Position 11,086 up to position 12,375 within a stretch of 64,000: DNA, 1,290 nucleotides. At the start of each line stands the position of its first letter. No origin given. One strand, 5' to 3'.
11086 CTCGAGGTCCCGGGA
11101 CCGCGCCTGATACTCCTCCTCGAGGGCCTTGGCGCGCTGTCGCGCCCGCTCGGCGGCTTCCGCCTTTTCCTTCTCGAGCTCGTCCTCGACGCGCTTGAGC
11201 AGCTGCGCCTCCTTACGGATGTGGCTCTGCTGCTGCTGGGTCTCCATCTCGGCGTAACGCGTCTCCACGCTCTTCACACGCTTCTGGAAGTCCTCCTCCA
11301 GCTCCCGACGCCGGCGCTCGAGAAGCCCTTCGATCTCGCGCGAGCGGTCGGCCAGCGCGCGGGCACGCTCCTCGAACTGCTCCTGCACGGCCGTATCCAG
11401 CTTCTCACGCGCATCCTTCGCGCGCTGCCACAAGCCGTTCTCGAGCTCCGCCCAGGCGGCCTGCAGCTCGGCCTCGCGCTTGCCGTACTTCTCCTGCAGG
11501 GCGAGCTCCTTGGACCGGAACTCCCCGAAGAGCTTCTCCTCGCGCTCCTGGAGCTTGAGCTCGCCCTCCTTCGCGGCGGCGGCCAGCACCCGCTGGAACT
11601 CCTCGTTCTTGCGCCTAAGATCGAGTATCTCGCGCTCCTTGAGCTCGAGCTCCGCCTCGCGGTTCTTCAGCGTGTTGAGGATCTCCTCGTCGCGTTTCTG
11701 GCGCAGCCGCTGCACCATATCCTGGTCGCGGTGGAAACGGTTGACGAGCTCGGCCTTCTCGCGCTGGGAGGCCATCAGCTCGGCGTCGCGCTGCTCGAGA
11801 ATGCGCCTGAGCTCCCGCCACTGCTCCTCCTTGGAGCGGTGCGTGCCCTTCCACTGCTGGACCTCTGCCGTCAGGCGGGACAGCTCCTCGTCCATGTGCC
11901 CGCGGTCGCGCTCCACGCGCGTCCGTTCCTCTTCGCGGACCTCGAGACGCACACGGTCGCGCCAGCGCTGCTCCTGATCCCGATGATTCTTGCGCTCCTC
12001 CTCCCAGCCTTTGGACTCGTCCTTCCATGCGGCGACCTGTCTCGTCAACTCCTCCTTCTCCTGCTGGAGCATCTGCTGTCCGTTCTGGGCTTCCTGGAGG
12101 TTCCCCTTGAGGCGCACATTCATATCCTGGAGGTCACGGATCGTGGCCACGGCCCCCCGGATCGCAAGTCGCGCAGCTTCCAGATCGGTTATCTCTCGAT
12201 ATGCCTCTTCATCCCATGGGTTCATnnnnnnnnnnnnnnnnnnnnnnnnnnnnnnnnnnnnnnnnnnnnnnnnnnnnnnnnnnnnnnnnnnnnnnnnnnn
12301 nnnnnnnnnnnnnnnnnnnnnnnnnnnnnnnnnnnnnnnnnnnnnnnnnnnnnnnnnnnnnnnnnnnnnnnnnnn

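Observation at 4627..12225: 2530-aa histidine kinase whose sensor region is ~2250 residues of continuous coiled coil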

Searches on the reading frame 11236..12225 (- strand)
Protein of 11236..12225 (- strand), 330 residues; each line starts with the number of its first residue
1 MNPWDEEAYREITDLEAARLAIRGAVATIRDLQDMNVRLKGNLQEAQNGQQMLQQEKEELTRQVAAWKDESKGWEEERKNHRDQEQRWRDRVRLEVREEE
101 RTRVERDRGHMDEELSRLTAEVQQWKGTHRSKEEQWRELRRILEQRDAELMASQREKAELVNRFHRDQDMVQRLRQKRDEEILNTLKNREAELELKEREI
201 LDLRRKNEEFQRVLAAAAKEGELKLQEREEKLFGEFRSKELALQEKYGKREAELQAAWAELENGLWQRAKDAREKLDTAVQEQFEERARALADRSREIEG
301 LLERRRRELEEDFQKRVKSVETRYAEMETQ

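Call 8: search_protein_families(library=pfam, proteins=[window:11326-12225:-], max_evalue=1)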
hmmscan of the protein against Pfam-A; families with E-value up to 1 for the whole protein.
window:11326-12225:- (300 aa): 0 families

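Call 38: find_homologous_proteins(query=A3, max_evalue=0.00001)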
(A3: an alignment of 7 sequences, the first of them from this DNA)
Query A3 (7 sequences) (330 aa, profile of the alignment): 6 proteins with E <= 0.00001 among 8000 candidates.
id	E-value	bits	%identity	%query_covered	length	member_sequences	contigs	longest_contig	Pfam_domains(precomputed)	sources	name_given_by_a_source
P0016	7.1e-112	392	51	87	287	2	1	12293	-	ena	-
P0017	6.1e-94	333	31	97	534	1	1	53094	-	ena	-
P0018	2.7e-85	305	48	99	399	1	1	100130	-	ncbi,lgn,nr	ncbi:MAG: hypothetical protein NTY77_04600 [Elusimicrobia bacterium]|nr:hypothetical protein [Elusim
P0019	1.6e-76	276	50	95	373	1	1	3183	-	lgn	-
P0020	3.0e-72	262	46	95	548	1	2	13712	-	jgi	jgi:hypothetical protein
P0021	8.5e-35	139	44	52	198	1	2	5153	-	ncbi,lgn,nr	ncbi:MAG: hypothetical protein PHU21_08405 [Elusimicrobia bacterium]|nr:hypothetical protein [Elusim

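Call 47: search_protein_families(library=pfam, proteins=[window:11236-12225:-], max_evalue=10)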
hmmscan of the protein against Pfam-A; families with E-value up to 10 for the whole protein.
window:11236-12225:- (330 aa): 1 family
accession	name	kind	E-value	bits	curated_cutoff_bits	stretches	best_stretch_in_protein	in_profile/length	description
PF16559.10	GIT_CC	-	3.2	8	28.7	1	25-63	28-66/66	GIT coiled-coil Rho guanine nucleotide exchange factor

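Call 68: search_protein_representatives(alignment_id=A4)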
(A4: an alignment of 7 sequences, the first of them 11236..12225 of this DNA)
Query: 7 sequences, 398 profile positions. Proteins with E-value up to 0.001 (for the whole library): 80; up to 1e-10: 48; up to 1e-30: 23. The best 80 are listed.
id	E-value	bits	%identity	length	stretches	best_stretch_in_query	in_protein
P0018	2.4e-156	537.2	-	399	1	1-398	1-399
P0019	3.3e-139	480.8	-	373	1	1-377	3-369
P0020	4.8e-133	460.5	-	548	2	1-391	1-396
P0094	3.7e-127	441.1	-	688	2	1-380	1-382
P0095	8.0e-126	436.7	-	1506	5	2-388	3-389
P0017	2.7e-123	428.4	-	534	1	1-389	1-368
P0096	1.9e-121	422.3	-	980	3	1-386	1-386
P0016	6.1e-119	414.0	-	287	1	1-287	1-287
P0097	1.6e-116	406.1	-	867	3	1-388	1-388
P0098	4.0e-113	394.9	-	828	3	1-386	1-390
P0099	2.1e-109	382.6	-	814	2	1-357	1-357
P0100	7.8e-107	374.2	-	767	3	1-355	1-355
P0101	2.5e-105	369.2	-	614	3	1-357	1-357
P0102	1.1e-90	320.9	-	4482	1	7-391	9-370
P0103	6.6e-85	302.0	-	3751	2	1-387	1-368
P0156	6.5e-05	38.6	-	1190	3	3-83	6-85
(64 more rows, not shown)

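Call 71: search_solved_structures(query=A4, max_evalue=1)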
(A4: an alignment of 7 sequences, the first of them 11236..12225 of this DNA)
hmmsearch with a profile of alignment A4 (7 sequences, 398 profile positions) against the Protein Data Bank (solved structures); distinct sequences matched with E-value up to 1: 11.
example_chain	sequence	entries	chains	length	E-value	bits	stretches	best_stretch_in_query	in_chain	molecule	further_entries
25hr_E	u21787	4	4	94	0.003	19.9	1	24-72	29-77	Cell division protein FtsB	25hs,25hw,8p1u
8bh1_E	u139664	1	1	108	0.0041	19.4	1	24-72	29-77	Cell division protein FtsB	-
4fi5_A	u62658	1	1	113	0.0094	18.2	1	230-297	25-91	Nucleoprotein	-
3s84_A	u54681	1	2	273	0.08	15.2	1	159-392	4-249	Apolipoprotein A-IV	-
6i2n_D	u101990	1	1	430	0.17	14.1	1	230-296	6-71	Nucleoprotein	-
6ah6_A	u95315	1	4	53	0.18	14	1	111-152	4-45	Coronin-like protein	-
7tdq_A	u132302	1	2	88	0.25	13.6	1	188-234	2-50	Tegument protein ORF52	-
5cx2_A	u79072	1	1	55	0.3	13.3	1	111-152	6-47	Coronin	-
5cx2_C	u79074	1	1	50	0.47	12.6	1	112-152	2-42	Coronin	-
8og1_A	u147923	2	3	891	0.9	11.7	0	97-160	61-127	Exostosin-like 3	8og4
7au2_A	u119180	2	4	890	0.95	11.6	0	97-160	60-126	Exostosin-like 3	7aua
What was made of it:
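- The head-plus-proximal-rod profile (residues 1-~390) gives a weak ApoA-IV match, E 0.08 (call 71).
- Tried and rejected: The head profile against PDB sequences gave only coiled-coil noise: FtsB E 0.003 and ApoA-IV E 0.08 (call 71).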

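Call 84: find_encoding_contigs(protein=P0156, flank=6000, max_places=3)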
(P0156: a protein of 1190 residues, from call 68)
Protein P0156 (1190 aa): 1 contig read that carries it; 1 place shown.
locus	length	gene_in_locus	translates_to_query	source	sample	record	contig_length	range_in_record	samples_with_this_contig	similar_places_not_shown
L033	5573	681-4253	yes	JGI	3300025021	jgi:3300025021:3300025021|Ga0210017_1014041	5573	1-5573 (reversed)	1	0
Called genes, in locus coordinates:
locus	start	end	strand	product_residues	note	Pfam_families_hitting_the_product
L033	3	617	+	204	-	?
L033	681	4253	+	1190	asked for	-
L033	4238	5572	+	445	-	?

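Call 85: find_encoding_contigs(protein=P0018, flank=10000, max_places=2)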
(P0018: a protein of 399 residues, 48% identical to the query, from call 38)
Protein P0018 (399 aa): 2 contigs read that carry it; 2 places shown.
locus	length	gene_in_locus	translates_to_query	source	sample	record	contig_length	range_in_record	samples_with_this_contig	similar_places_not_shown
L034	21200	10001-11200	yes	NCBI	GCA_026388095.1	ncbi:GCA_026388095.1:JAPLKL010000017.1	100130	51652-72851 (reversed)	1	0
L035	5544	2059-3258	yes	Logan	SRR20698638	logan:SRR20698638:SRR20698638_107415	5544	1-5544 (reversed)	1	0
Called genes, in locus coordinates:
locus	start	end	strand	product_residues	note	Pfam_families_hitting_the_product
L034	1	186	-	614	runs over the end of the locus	PF00009:GTP_EFTU, PF22042:EF-G_D2, PF03144:GTP_EFTU_D2, PF00679:EFG_C, PF21018:BipA_C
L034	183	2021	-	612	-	PF21088:MS_channel_1st (faint), PF00924:MS_channel_2nd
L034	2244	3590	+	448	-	PF05195:AMP_N, PF00557:Peptidase_M24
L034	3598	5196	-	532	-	-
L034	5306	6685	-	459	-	-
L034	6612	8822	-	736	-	-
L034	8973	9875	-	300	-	-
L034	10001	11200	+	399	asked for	-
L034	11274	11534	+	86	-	PF12732:YtxH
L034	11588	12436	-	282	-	-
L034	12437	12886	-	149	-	PF00027:cNMP_binding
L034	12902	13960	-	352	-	PF00437:T2SSE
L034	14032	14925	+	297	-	PF01370:Epimerase, PF08338:DUF1731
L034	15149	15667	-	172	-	-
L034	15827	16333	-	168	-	PF00076:RRM_1, PF28441:RRM_11, PF28442:DUF8400 (faint)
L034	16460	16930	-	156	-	PF00027:cNMP_binding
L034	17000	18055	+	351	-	PF06723:MreB_Mbl, PF00022:Actin (weak), PF00012:HSP70, PF14450:FtsA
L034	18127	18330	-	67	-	PF00313:CSD, PF08206:OB_RNB (weak)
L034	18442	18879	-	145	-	PF00436:SSB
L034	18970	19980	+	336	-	PF01207:Dus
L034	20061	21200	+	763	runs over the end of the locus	PF13439:Glyco_transf_4, PF00534:Glycos_transf_1, PF13692:Glyco_trans_1_4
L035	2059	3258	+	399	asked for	-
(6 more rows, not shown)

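Call 86: search_protein_families(library=pfam, proteins=[L033:4238-5572:+, L033:3-617:+, L034:8973-9875:-, L034:6612-8822:-, L034:11588-12436:-], max_evalue=0.01)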
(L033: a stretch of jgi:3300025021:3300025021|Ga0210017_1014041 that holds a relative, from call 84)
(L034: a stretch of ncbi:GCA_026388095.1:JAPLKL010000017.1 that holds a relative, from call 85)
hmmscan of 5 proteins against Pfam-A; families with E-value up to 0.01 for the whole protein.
L033:4238-5572:+ (445 aa): 0 families

L033:3-617:+ (204 aa): 3 families
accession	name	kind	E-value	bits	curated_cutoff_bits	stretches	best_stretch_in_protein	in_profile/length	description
PF01476.26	LysM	-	3.1e-07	30.7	20.9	1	156-204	1-43/43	LysM domain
PF09789.14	CC149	-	0.0024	17.7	30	1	107-151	12-57/316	Coiled-coil domain-containing protein 149-A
PF16808.10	PKcGMP_CC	-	0.0058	16.6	35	1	56-77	4-25/35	Coiled-coil N-terminus of cGMP-dependent protein kinase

L034:8973-9875:- (300 aa): 0 families

L034:6612-8822:- (736 aa): 0 families

L034:11588-12436:- (282 aa): 0 families
